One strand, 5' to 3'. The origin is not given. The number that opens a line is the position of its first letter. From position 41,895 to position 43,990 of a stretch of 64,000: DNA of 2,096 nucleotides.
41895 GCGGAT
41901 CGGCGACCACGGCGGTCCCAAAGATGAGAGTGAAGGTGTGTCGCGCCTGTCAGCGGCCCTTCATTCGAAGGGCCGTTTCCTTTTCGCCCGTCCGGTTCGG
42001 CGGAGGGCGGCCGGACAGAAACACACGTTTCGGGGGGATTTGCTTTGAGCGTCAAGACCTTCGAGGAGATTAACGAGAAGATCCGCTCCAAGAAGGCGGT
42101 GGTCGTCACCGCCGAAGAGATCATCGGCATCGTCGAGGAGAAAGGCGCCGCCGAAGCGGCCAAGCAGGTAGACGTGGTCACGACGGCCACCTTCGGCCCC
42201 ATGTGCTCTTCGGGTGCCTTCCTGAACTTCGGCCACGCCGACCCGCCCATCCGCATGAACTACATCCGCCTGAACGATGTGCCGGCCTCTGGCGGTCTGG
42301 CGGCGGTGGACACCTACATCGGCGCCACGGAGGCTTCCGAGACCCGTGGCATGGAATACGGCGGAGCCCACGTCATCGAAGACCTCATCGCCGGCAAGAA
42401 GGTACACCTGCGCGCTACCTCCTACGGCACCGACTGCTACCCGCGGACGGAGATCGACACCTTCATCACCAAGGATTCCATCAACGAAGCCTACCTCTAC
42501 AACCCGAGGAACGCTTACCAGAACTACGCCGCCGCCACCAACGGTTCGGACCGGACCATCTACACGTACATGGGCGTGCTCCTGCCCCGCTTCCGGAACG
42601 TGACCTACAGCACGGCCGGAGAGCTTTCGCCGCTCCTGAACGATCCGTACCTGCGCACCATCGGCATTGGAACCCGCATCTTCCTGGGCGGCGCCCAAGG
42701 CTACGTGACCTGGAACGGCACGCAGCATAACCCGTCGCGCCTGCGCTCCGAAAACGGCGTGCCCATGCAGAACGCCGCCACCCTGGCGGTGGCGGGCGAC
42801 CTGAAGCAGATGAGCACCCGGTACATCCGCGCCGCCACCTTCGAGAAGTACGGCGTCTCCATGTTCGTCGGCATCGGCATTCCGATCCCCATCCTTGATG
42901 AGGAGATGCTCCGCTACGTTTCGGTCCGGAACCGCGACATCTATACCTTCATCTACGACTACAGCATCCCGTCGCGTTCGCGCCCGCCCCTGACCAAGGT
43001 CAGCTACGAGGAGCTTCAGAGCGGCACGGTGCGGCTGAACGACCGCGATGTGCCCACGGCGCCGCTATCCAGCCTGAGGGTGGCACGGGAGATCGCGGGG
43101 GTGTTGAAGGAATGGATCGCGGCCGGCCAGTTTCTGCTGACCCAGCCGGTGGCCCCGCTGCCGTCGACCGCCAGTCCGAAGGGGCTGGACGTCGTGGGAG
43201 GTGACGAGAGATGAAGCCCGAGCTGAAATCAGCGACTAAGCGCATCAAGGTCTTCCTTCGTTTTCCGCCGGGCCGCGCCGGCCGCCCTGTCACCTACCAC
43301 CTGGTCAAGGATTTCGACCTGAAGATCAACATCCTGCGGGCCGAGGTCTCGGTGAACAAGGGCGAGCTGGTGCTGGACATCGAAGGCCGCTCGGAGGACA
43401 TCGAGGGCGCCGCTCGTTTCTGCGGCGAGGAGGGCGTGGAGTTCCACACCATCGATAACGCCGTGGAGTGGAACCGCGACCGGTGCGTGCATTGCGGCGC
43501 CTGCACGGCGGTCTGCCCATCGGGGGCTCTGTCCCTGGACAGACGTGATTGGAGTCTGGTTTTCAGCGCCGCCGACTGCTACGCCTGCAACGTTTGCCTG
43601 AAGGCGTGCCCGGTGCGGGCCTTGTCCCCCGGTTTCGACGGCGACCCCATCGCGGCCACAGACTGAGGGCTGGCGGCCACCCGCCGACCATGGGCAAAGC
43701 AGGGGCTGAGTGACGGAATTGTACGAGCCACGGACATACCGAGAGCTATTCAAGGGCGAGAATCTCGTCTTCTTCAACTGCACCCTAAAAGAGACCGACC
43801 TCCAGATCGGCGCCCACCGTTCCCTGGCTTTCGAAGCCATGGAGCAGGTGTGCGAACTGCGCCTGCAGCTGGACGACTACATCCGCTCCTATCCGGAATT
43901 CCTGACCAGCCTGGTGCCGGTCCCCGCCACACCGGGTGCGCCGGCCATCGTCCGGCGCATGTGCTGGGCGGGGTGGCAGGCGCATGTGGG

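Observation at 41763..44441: SAM-I riboswitch controlling the sulfide-dependent DUF39/NIL-ferredoxin homocysteine pathway plus a third UPF0280/ApbE-like gene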

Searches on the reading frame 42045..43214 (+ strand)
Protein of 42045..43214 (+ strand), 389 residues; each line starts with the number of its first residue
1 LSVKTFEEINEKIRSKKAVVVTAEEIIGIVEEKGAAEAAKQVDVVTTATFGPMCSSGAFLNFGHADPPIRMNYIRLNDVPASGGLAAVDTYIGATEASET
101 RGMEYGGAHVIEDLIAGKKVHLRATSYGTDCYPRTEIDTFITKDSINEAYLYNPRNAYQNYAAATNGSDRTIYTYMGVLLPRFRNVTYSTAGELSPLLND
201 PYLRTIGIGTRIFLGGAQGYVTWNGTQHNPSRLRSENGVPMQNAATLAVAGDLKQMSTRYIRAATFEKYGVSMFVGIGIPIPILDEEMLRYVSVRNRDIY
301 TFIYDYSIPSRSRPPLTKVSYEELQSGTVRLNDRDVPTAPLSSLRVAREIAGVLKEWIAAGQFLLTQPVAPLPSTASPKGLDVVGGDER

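Call 4: search_protein_families(library=pfam, proteins=[window:42045-43214:+])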
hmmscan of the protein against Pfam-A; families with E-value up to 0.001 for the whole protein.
window:42045-43214:+ (389 aa): 1 family
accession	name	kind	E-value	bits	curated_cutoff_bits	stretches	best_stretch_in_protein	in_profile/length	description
PF01837.22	HcyBio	-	9.8e-160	531.6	26.2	1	18-365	1-349/349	Homocysteine biosynthesis enzyme, sulfur-incorporation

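Call 5: search_protein_families(library=ncbifam, proteins=[window:42045-43214:+])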
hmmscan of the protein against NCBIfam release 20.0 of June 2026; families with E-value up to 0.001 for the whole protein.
window:42045-43214:+ (389 aa): 1 family
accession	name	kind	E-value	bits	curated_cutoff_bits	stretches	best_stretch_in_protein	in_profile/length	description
TIGR03287.1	methan_mark_16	hypoth_equivalog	3.1e-41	141.1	363.95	1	20-330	1-296/391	methanogenesis marker 16 metalloprotein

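Call 17: find_related_loci(query=window:42045-43214:+, collection=genome_contigs, flank=6000)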
Query window:42045-43214:+ (389 aa) in genome_contigs; peptide patterns used: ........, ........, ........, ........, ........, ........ (x = any residue, [..] = any of these).
584 stretches matched a pattern; 291 encode a relative of the query (tblastn E <= 1e-3); the best 80 are kept; 80 distinct loci.
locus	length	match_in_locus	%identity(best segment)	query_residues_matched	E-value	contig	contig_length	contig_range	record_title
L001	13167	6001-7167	84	1-389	0e+0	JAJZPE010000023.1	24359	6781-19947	MAG: Bacillota bacterium isolate SKS1.bin113 NODE_3624_length_24359_cov_2.024307, whole genome shotgun sequence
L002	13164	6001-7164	79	1-388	0e+0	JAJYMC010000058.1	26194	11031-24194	MAG: Bacillota bacterium isolate DBS2-4.bin104 NODE_3111_length_26194_cov_2.43584, whole genome shotgun sequence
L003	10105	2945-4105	72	1-387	0e+0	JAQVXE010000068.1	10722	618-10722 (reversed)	MAG: Bacillota bacterium isolate STF2_119 NODE_18499_length_10722_cov_7.276357_Sandtown_F2, whole genome shotgun sequenc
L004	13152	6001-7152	71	1-384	0e+0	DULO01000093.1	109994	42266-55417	MAG TPA_asm: Candidatus Fermentithermobacillaceae bacterium isolate AS04akNAM_124 35480_AS04, whole genome shotgun seque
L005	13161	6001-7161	72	1-387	0e+0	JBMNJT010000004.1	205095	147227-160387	MAG: Bacillota bacterium isolate SBF912LR0HQ0142 contig_31409, whole genome shotgun sequence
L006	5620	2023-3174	72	1-384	0e+0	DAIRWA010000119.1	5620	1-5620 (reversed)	MAG TPA_asm: Bacillota bacterium isolate CTOTU40645 NODE_5306_length_5620_cov_2.806110, whole genome shotgun sequence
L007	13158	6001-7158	68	4-389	0e+0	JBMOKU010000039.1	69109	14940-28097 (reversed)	MAG: Bacillota bacterium isolate Betzabe_MAG006 MAG006_39, whole genome shotgun sequence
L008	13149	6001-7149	70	1-383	0e+0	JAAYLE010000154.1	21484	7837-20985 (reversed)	MAG: Bacillota bacterium isolate AS15tlH2ME_148 80413_AS15, whole genome shotgun sequence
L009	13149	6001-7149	70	1-383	0e+0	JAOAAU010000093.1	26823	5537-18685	MAG: Clostridia bacterium isolate SKW158 k141_632829, whole genome shotgun sequence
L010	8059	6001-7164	67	1-388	0e+0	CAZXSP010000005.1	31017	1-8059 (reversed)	MAG TPA_asm: uncultured Eubacteriales bacterium isolate binchicken_co39_245 genome assembly, contig: NODE_3499_length_31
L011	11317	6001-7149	69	1-383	0e+0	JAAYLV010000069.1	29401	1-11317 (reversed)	MAG: Bacillota bacterium isolate AS20ysBPTH_116 39327_AS20, whole genome shotgun sequence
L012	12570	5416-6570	66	1-385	0e+0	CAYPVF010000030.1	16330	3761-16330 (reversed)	MAG TPA_asm: uncultured Eubacteriales bacterium isolate binchicken_co45_35 genome assembly, contig: NODE_6127_length_163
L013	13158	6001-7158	68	1-386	0e+0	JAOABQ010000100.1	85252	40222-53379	MAG: Clostridia bacterium isolate SKW182 k141_643760, whole genome shotgun sequence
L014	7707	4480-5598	70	1-373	2e-179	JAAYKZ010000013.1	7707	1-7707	MAG: Clostridiales bacterium isolate AS15tlH2ME_109 3886_AS15, whole genome shotgun sequence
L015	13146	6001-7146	69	4-385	1e-178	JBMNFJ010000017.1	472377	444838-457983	MAG: Caldicoprobacterales bacterium isolate SBF912LR0HQ0095 contig_9669, whole genome shotgun sequence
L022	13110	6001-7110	69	4-373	2e-172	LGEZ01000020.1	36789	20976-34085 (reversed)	MAG: Clostridia bacterium 41_269 MPF_scaffold_84, whole genome shotgun sequence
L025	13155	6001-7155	65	4-388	7e-172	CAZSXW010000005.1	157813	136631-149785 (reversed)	MAG TPA_asm: uncultured Actinomycetota bacterium isolate binchicken_co294_128 genome assembly, contig: NODE_171_length_1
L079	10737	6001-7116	60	4-376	3e-156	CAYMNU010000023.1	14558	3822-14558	MAG TPA_asm: uncultured archaeon isolate SRP067234_co1_102 genome assembly, contig: k99_272018, whole genome shotgun seq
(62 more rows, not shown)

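Call 38: search_solved_structures(query=window:42045-43214:+, max_evalue=0.01)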
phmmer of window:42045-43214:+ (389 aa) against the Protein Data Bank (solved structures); distinct sequences matched with E-value up to 0.01: 0.

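Call 42: search_protein_families(library=pfam, proteins=[L010:1397-2326:+, L010:2323-4758:+, L010:4755-5984:+, L022:5050-5964:+, L010:24-1211:+])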
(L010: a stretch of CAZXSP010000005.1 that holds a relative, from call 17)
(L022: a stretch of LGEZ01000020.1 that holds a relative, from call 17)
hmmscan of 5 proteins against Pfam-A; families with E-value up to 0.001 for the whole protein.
L010:1397-2326:+ (309 aa): 1 family
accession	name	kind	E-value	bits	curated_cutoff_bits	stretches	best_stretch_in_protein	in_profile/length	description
PF02219.23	MTHFR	-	2.4e-40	139.1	24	1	4-285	2-284/287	Methylenetetrahydrofolate reductase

L010:2323-4758:+ (811 aa): 5 families
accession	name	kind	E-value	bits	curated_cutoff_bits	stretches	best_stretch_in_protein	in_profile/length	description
PF02574.22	S-methyl_trans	-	9.2e-72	242.7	22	1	12-286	1-283/283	Homocysteine S-methyltransferase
PF00809.28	Pterin_bind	-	1.9e-33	116.5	25.5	1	323-546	1-244/244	Pterin binding enzyme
PF02310.24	B12-binding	-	1.5e-28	99.5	32.1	1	686-796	2-120/121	B12 binding domain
PF02607.22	B12-binding_2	-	7.6e-21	74.5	23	1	599-671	3-74/74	B12 binding domain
PF03599.22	CdhD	-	0.00032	20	24.8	1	312-497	26-193/387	CO dehydrogenase/acetyl-CoA synthase delta subunit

L010:4755-5984:+ (409 aa): 2 families
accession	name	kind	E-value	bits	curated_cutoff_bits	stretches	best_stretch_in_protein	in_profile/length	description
PF14574.11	RACo_C_ter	-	1.4e-68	231.2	27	1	166-405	1-251/261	C-terminal domain of RACo the ASKHA domain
PF17651.6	Raco_middle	-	3.8e-35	121.4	26.8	1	11-163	2-162/163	RACo middle region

L022:5050-5964:+ (304 aa): 0 families

L010:24-1211:+ (395 aa): 1 family
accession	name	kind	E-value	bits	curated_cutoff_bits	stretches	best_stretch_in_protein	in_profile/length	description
PF07581.17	Glug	-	0.00073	20.2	20.5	0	73-94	2-25/28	The GLUG motif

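Call 76: search_protein_families(library=pfam, proteins=[L079:5995-7500:+, L079:7497-7883:+, L079:7887-8582:+, L025:6001-7160:+, L001:6001-7170:+], max_evalue=0.0001)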
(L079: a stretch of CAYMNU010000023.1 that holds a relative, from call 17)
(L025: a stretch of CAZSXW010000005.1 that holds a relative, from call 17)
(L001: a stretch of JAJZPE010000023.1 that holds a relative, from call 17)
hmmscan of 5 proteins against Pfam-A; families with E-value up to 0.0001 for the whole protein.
L079:5995-7500:+ (501 aa): 2 families
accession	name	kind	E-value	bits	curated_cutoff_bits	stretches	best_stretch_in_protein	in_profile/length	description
PF01837.22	HcyBio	-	3.6e-151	503.4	26.2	1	17-363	1-349/349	Homocysteine biosynthesis enzyme, sulfur-incorporation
PF00571.33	CBS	-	1.4e-25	89.8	24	2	445-498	2-55/57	CBS domain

L079:7497-7883:+ (128 aa): 12 families
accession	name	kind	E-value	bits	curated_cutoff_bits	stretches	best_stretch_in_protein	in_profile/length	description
PF12838.12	Fer4_7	-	2e-17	63.8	27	2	78-121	2-51/52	4Fe-4S dicluster domain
PF00037.32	Fer4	-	1.4e-16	59.9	21.1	2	103-123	3-23/24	4Fe-4S binding domain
PF12837.12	Fer4_6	-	1.3e-13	50.6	25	2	102-122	3-23/24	4Fe-4S binding domain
PF13187.11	Fer4_9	-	4.2e-11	43.1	27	1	78-122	2-51/52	4Fe-4S dicluster domain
PF12797.12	Fer4_2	-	7.3e-11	41.7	24.5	1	101-119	3-21/22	4Fe-4S binding domain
PF13237.11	Fer4_10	-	1.1e-10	41.8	25.5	1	71-119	2-53/53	4Fe-4S dicluster domain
PF14697.11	Fer4_21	-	9e-10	39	35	1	74-119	4-52/59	4Fe-4S dicluster domain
PF13484.11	Fer4_16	-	1.8e-09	38.7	30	0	78-99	2-22/66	4Fe-4S double cluster binding domain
PF09383.16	NIL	-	6.4e-08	32.8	24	1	5-65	3-72/73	NIL domain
PF13183.11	Fer4_8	-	9.7e-08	32.9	27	0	62-91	38-67/68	4Fe-4S dicluster domain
PF12800.12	Fer4_4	-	1.7e-07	31.4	24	0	75-90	1-16/17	4Fe-4S binding domain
PF12798.12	Fer4_3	-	2.3e-05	25.3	27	0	108-122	1-15/15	4Fe-4S binding domain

L079:7887-8582:+ (231 aa): 0 families

L025:6001-7160:+ (386 aa): 1 family
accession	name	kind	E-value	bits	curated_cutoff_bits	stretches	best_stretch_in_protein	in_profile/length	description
PF01837.22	HcyBio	-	1.7e-159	530.8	26.2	1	15-362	1-349/349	Homocysteine biosynthesis enzyme, sulfur-incorporation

L001:6001-7170:+ (389 aa): 1 family
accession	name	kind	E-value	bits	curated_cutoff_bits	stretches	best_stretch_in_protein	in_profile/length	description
PF01837.22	HcyBio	-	5.4e-160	532.4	26.2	1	18-365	1-349/349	Homocysteine biosynthesis enzyme, sulfur-incorporation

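Call 77: search_protein_families(library=ncbifam, proteins=[L022:5050-5964:+], max_evalue=0.01)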
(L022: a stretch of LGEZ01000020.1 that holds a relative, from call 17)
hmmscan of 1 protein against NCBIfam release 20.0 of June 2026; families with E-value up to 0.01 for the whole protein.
L022:5050-5964:+ (304 aa): 0 families

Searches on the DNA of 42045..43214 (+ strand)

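Call 19: search_rna_families(sources=[L001, L002, L003, L004, L005, L007, L008, L009, L013, L015, L025], threshold=gathering)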
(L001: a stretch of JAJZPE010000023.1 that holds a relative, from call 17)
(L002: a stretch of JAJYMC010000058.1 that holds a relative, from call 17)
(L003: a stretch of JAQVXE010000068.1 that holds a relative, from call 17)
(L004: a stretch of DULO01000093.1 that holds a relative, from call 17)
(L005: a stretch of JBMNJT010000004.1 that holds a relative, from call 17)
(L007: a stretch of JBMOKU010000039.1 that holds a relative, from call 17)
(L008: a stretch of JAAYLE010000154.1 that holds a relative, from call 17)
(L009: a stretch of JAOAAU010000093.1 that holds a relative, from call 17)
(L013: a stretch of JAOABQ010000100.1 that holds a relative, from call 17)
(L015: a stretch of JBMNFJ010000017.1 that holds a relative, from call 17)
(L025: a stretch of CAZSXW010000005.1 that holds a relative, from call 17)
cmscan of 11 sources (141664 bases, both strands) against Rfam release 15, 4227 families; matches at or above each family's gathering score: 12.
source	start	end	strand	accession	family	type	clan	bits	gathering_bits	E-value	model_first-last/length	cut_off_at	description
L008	5818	5923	+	RF00162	SAM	Cis-reg; riboswitch;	CL00012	95.6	44.4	2e-21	1-108/108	no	SAM riboswitch aptamer (S box leader)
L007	5746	5848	+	RF00162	SAM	Cis-reg; riboswitch;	CL00012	94.5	44.4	4.4e-21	1-108/108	no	SAM riboswitch aptamer (S box leader)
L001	5760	5868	+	RF00162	SAM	Cis-reg; riboswitch;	CL00012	87.1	44.4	6.2e-19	1-108/108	no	SAM riboswitch aptamer (S box leader)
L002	5786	5894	+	RF00162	SAM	Cis-reg; riboswitch;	CL00012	83.9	44.4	5.3e-18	1-108/108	no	SAM riboswitch aptamer (S box leader)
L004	359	498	+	RF00162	SAM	Cis-reg; riboswitch;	CL00012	74.9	44.4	2.2e-15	1-108/108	no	SAM riboswitch aptamer (S box leader)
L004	10310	10381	-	RF00005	tRNA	Gene; tRNA;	CL00001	72.4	29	1.5e-13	1-71/71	no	tRNA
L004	10500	10571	-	RF00005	tRNA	Gene; tRNA;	CL00001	71.6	29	2.4e-13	1-71/71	no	tRNA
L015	1279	1352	+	RF00005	tRNA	Gene; tRNA;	CL00001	67.8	29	2.7e-12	1-71/71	no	tRNA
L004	10412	10483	-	RF00005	tRNA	Gene; tRNA;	CL00001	65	29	1.6e-11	1-71/71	no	tRNA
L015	8508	8581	+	RF00005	tRNA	Gene; tRNA;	CL00001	63.1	29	5.5e-11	1-71/71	no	tRNA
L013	5019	5098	+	RF02937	Clostridiales-2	Gene; sRNA;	-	62.6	58.6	2.5e-12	1-82/82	no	Clostridiales-2 RNA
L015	12490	12574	+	RF00005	tRNA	Gene; tRNA;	CL00001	54.4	29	1.4e-08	1-71/71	no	tRNA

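Call 39: search_rna_families(source=L025, start=5400, end=6100, threshold=evalue, max_evalue=1)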
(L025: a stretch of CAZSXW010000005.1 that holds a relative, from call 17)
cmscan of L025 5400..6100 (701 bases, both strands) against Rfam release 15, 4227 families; matches with E-value up to 1: 0.
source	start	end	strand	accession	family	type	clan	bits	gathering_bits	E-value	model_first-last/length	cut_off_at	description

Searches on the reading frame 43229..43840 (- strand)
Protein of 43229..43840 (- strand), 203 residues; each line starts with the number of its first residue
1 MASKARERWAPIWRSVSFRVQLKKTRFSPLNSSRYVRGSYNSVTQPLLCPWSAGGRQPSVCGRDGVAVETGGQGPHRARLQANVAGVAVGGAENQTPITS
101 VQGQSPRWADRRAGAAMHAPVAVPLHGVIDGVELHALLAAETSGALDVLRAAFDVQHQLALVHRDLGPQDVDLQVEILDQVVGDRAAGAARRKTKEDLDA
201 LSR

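Call 63: search_protein_families(library=pfam, proteins=[window:43229-43840:-], max_evalue=0.00001)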
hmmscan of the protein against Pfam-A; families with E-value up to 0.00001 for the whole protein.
window:43229-43840:- (203 aa): 0 families
